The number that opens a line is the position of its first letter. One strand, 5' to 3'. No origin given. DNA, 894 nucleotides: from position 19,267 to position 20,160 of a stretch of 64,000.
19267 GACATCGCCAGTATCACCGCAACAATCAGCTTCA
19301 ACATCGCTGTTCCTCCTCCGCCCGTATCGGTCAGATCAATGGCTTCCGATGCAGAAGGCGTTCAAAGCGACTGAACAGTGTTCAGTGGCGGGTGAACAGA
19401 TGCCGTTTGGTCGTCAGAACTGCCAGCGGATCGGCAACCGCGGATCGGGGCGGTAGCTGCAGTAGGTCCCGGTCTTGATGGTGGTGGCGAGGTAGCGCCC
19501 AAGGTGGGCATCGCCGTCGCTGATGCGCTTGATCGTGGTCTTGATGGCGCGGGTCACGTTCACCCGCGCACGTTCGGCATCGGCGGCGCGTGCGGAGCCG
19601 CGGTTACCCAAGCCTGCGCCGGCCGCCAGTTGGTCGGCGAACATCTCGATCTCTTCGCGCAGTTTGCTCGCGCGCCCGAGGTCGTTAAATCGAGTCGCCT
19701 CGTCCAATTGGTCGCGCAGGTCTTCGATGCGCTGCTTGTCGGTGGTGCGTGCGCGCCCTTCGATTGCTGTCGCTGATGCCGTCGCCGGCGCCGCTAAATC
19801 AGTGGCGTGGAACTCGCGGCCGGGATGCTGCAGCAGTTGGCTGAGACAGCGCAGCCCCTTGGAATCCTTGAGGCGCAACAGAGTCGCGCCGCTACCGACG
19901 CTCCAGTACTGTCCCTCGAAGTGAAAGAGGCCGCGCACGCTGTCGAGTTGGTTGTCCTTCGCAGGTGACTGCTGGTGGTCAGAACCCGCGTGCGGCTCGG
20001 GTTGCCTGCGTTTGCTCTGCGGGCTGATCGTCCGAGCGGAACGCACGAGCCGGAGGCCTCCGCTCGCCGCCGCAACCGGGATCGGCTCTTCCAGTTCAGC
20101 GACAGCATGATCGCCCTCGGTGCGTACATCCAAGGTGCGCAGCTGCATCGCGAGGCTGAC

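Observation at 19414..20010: Uncharacterised ~200-aa C-terminal output domain shared by the two AAA-TPR regulators (second copy at 24435..25050)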

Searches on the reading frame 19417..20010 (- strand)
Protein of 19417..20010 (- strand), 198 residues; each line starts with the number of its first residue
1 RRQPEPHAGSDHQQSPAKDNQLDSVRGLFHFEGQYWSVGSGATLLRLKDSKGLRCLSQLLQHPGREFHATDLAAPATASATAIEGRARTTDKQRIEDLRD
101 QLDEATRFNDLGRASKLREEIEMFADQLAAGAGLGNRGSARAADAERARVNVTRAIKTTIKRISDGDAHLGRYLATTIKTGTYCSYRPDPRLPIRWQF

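Call 6: search_protein_families(library=pfam, proteins=[window:19417-20010:-], max_evalue=1)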
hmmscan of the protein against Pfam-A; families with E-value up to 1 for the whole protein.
window:19417-20010:- (198 aa): 1 family
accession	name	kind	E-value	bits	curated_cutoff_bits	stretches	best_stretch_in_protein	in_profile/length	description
PF19980.4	DUF6416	-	0.036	15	27.1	1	55-93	18-59/100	Family of unknown function (DUF6416)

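Call 7: search_protein_families(library=ncbifam, proteins=[window:19417-20010:-], max_evalue=1)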
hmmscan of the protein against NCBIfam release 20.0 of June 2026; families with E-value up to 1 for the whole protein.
window:19417-20010:- (198 aa): 0 families

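Call 73: predict_structure(alignment_id=A5)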
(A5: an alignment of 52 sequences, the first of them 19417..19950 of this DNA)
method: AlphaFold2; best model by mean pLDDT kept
length: 178 residues; sequences in the alignment: 52
mean_pLDDT: 86.9   pTM: 0.64
mean pLDDT of the five models: 86.9, 86.9, 84.9, 83.6, 82.7
residues with pLDDT >= 90: 123; 70-90: 27; 50-70: 19; < 50: 9
segments of 3 or more residues with pLDDT < 50: 58-63
pLDDT, mean of each block of 10 residues (from residue 1): 82 95 94 96 95 68 58 89 94 93 81 56 86 97 97 97 95 92
secondary structure, 60 per line:
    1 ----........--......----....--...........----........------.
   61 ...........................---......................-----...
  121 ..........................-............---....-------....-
elements in order: E5-12 E15-20 E25-28 H31-41 E46-48 H49-53 H60-87 H91-112 H118-146 H148-157 E163-166 E174-177
